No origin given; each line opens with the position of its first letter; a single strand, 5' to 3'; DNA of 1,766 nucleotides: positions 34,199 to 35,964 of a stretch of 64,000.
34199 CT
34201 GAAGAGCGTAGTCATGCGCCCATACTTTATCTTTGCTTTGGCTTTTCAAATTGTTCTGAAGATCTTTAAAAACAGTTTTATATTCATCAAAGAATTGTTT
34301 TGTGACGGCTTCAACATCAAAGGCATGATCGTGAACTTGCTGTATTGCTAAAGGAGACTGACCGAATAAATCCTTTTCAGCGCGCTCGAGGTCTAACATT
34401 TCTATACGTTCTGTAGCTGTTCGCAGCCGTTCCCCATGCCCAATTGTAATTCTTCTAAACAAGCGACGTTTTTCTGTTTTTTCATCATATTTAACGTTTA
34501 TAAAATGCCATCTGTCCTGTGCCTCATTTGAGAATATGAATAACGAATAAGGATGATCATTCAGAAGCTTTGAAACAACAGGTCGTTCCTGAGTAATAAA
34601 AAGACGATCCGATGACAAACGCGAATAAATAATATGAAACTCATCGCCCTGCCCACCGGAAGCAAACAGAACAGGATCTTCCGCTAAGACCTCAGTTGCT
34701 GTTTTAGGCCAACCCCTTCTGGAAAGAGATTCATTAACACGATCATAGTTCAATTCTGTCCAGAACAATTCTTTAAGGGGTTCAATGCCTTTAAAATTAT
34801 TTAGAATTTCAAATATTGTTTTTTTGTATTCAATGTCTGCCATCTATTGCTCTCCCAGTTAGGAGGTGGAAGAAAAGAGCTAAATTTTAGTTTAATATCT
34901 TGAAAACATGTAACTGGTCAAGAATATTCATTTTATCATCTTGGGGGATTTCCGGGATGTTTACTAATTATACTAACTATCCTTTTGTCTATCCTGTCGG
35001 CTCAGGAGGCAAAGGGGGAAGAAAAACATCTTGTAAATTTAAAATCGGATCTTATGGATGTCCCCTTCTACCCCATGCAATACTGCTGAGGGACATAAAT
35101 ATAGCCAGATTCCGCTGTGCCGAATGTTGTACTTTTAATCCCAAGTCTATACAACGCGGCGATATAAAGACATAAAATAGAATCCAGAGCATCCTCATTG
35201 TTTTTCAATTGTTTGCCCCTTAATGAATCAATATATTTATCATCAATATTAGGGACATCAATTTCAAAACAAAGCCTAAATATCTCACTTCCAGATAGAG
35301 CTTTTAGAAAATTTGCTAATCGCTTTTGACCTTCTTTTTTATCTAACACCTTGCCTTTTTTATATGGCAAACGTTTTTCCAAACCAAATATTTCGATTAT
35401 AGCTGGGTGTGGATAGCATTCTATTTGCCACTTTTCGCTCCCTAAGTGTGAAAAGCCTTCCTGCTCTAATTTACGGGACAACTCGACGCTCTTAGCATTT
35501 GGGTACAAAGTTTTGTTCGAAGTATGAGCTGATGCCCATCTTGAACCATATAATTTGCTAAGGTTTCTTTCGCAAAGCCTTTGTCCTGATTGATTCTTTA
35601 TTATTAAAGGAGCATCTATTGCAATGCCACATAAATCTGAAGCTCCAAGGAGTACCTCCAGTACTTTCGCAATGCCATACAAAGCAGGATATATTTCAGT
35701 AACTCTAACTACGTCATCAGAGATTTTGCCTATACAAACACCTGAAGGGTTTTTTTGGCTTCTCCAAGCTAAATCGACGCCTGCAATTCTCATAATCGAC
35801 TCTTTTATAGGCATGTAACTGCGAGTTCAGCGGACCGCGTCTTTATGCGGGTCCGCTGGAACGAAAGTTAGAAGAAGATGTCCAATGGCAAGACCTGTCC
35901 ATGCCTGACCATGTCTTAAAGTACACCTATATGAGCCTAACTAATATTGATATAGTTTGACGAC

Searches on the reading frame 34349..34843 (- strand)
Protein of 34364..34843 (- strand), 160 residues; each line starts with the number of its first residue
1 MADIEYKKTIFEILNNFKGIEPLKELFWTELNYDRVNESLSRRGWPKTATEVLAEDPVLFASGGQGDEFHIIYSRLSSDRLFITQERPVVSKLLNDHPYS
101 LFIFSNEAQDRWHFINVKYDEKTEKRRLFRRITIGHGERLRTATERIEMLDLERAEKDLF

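Call 49: predict_structure(alignment_id=A3)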
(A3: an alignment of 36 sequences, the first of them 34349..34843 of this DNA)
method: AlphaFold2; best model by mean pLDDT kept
length: 165 residues; sequences in the alignment: 36
mean_pLDDT: 85.4   pTM: 0.83
mean pLDDT of the five models: 85.4, 84.3, 84.0, 83.9, 73.9
residues with pLDDT >= 90: 93; 70-90: 49; 50-70: 15; < 50: 8
segments of 3 or more residues with pLDDT < 50: 158-165
pLDDT, mean of each block of 10 residues (from residue 1): 83 93 94 92 93 96 75 96 92 87 96 86 69 87 87 62 43
secondary structure, 60 per line:
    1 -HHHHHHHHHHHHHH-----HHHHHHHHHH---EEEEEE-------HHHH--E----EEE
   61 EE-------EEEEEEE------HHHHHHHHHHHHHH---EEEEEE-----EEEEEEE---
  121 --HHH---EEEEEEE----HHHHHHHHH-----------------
elements in order: H2-15 H21-30 E34-39 H47-50 E58-62 E70-76 H83-96 E100-105 E111-117 E129-135 H140-148

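Call 55: search_solved_structures(query=A3, max_evalue=0.01, show_alignments=4)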
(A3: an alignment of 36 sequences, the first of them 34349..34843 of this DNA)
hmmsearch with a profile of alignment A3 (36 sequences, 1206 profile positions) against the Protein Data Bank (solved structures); distinct sequences matched with E-value up to 0.01: 4.
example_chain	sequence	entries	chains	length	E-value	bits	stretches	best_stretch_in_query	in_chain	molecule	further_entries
8cxz_A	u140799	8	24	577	8.1e-17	63.7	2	936-1176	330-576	Site-specific DNA-methyltransferase (adenine-specific)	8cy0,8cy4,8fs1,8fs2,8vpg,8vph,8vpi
7lni_A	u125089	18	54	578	8.1e-17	63.7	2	936-1176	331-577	Site-specific DNA-methyltransferase (adenine-specific)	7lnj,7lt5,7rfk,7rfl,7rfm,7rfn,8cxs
7qw5_A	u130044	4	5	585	6.9e-12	47.4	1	750-1172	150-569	Modification methylase BseCI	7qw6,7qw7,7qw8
5hr4_C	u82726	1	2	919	0.00084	20.6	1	422-506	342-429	MmeI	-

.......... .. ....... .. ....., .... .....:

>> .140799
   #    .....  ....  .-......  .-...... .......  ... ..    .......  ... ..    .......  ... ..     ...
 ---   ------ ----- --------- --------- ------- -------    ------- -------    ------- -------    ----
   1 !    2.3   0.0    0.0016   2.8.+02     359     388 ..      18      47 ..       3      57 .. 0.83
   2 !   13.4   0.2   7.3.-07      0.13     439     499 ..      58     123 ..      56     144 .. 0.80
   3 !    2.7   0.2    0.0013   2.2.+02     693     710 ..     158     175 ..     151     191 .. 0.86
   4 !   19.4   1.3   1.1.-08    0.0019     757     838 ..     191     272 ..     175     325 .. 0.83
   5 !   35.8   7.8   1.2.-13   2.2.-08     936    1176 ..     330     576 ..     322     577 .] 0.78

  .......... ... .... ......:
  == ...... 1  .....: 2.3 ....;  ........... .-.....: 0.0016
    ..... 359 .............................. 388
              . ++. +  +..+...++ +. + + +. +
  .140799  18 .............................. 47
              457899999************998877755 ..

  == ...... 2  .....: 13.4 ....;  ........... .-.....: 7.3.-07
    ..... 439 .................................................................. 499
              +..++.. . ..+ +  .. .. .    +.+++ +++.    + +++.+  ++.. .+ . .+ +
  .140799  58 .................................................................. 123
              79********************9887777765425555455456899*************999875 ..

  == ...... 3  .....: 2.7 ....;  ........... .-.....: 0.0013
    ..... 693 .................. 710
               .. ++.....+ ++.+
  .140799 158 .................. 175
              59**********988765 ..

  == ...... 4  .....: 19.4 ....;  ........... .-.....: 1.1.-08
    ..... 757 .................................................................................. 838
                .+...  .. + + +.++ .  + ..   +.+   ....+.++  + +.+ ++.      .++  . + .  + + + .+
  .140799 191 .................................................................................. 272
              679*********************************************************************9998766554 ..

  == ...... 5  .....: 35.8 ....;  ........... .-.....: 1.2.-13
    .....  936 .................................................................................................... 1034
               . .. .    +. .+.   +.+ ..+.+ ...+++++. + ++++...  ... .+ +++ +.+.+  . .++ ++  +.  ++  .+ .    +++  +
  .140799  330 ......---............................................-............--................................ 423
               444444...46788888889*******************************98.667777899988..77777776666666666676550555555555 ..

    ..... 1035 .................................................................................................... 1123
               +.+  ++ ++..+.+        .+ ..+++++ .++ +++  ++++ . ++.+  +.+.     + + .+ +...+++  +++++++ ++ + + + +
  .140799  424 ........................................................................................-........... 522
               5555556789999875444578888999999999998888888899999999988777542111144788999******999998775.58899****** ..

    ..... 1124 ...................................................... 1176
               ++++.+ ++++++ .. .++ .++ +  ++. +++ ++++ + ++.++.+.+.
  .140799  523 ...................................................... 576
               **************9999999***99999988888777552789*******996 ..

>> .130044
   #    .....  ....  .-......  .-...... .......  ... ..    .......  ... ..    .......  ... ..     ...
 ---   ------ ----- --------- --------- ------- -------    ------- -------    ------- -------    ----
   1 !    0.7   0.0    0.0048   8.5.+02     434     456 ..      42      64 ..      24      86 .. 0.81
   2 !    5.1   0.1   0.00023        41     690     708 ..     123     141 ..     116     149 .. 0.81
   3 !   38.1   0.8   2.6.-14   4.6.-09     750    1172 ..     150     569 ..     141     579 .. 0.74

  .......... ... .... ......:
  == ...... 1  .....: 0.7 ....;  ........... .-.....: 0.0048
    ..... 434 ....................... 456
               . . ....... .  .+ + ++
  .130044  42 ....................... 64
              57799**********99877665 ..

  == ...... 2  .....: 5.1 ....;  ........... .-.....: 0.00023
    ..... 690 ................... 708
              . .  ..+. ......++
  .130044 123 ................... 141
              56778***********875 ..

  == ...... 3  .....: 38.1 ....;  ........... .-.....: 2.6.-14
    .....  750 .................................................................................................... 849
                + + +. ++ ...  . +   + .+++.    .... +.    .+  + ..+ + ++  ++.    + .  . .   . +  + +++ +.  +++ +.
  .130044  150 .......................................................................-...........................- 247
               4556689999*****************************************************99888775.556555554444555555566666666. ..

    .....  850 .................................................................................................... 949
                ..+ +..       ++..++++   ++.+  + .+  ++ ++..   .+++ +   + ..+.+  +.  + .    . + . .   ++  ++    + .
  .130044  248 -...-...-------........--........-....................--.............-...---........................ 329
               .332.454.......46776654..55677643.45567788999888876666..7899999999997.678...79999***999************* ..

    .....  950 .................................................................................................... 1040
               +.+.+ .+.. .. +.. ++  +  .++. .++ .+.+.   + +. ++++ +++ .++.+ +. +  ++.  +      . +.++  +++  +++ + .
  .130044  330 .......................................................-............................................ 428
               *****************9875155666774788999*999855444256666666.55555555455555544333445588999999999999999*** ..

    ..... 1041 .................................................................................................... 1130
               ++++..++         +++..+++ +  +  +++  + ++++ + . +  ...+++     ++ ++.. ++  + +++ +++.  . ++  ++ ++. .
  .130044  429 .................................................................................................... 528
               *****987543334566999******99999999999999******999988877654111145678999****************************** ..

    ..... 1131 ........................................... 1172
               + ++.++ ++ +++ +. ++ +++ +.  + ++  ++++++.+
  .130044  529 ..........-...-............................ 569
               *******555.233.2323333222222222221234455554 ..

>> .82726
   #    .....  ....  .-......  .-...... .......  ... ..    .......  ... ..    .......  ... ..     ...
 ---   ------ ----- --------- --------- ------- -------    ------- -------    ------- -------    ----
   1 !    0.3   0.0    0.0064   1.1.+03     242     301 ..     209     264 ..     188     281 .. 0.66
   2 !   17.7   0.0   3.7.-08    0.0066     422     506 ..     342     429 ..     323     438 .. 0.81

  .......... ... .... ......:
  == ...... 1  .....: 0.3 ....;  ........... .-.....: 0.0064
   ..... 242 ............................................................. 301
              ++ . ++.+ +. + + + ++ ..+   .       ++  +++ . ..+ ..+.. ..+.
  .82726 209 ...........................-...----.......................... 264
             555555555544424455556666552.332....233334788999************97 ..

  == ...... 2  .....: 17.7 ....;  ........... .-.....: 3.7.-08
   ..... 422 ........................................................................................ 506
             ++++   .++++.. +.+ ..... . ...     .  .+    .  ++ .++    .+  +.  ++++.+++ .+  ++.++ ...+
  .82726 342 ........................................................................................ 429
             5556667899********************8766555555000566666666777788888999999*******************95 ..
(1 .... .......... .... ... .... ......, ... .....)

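Call 84: search_protein_representatives(protein=window:34364-34843:-)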
Query: 160 residues. Proteins with E-value up to 0.001 (for the whole library): 534; up to 1e-10: 354; up to 1e-30: 96. The best 150 are listed.
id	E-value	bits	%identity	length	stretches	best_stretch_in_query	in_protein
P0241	6.6e-76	269.7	75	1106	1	1-160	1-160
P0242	1.4e-68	245.9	70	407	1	5-160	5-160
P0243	1.7e-62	226.1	62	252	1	4-160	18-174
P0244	1.6e-60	219.7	62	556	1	3-159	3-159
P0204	8.8e-60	217.3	60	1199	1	4-160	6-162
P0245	1.3e-59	216.7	63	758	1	3-155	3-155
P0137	8.2e-57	207.7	60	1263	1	6-154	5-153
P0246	1.0e-56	207.4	61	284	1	3-152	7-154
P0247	1.1e-56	207.3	61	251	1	4-153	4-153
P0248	7.1e-56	204.6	58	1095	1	1-160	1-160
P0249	1.5e-54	200.3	56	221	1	5-159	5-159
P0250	1.6e-54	200.2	60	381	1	4-160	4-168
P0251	3.6e-54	199.1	56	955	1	5-160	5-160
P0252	1.2e-53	197.4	56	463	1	8-154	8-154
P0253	1.4e-53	197.1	55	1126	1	5-157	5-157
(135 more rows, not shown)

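Call 94: fold_search(model_id=the predicted structure, library=pdb)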
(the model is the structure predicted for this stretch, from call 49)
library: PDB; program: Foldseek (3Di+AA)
matches with E <= 10: 660; with E <= 0.001: 0
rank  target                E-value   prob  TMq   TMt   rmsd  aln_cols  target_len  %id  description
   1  8amz_U                5.4e-02  0.28  0.22  0.14  15.8       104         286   10  Spinach 19S proteasome (released 2022-08-24)
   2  1k23_A                6.5e-02  0.60  0.33  0.20   7.4       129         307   10  Inorganic Pyrophosphatase (Family II) from Bacillus subtilis (released 2001-10-31)
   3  1k23_C                6.9e-02  0.63  0.34  0.20   6.8       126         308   10  Inorganic Pyrophosphatase (Family II) from Bacillus subtilis (released 2001-10-31)
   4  2eb0_A                8.4e-02  0.57  0.32  0.20   7.2       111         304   11  Crystal structure of Methanococcus jannaschii putative family II inorganic pyrophosphatase (released 2007-08-07)
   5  8ioo_C                1.7e-01  0.44  0.36  0.21   7.2       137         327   14  Crystal structure of Deinococcus radiodurans RecJ-like protein in complex with Mg2+ (released 2024-03-20)
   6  9ksn_A                1.7e-01  0.16  0.27  0.17  15.7       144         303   12  Crystal structure of meso-diaminopimelate dehydrogenase from Bacillus thermozeamaize mutant M9 complexed with NADP+ (released 2025-05-21)
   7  9ksn_B                2.0e-01  0.15  0.27  0.17  15.7       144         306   12  Crystal structure of meso-diaminopimelate dehydrogenase from Bacillus thermozeamaize mutant M9 complexed with NADP+ (released 2025-05-21)
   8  9jsz_B                2.3e-01  0.16  0.28  0.15   9.3       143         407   12  active NbaSPARDA complexes (released 2025-04-02)
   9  1wpm_A                2.5e-01  0.33  0.32  0.20   6.9       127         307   11  Structure of Bacillus subtilis inorganic pyrophosphatase (released 2004-11-23)
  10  2iw4_B                2.5e-01  0.33  0.32  0.20   6.9       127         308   11  CRYSTAL STRUCTURE OF BASILLUS SUBTILIS FAMILY II INORGANIC PYROPHOSPHATASE MUTANT, H98Q, IN COMPLEX WITH PNP (released 2006-11-07)
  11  9ksn_C                3.3e-01  0.13  0.26  0.16  14.6       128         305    8  Crystal structure of meso-diaminopimelate dehydrogenase from Bacillus thermozeamaize mutant M9 complexed with NADP+ (released 2025-05-21)
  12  7mq8_SM               3.5e-01  0.04  0.15  0.10   9.6        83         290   14  Cryo-EM structure of the human SSU processome, state pre-A1 (released 2021-09-22)
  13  8hp0_A                3.9e-01  0.15  0.26  0.16  13.8       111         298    9  Crystal structure of meso-diaminopimelate dehydrogenase from Prevotella timonensis (released 2023-12-13)
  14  3wqy_B                4.5e-01  0.21  0.28  0.07   7.2       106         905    8  Crystal structure of Archaeoglobus fulgidus alanyl-tRNA synthetase in complex with wild-type tRNA(Ala) having G3.U70 (released 2014-06-18)
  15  2zvf_F                4.5e-01  0.20  0.26  0.26   6.9       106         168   10  Crystal structure of Archaeoglobus fulgidus alanyl-tRNA synthetase C-terminal dimerization domain (released 2009-06-30)
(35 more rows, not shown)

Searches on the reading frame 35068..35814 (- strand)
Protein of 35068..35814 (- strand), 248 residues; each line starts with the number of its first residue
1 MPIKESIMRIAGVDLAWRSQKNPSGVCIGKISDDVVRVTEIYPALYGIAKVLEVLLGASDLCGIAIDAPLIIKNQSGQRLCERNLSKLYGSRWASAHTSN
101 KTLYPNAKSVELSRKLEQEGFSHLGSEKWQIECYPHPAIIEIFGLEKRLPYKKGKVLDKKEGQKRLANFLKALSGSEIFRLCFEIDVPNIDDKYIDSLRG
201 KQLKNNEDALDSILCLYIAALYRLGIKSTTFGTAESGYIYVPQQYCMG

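Call 10: search_protein_families(library=pfam, proteins=[window:35068-35814:-], max_evalue=0.001)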
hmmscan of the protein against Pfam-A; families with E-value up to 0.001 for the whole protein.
window:35068-35814:- (248 aa): 1 family
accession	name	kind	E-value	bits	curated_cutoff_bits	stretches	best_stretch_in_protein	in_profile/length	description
PF04250.19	DUF429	-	8.8e-18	65.3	23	1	12-229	1-207/214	Protein of unknown function (DUF429)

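Call 12: search_protein_families(library=padloc, proteins=[window:35068-35814:-], max_evalue=0.001)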
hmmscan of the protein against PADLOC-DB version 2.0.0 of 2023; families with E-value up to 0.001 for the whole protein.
window:35068-35814:- (248 aa): 2 families
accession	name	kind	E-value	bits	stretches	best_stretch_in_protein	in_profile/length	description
PDLC05019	PDC-S44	-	1.5e-70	235.4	1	5-246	4-252/259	-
PDLC05020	PDC-S44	-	3.5e-10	37.8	2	8-83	6-84/277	-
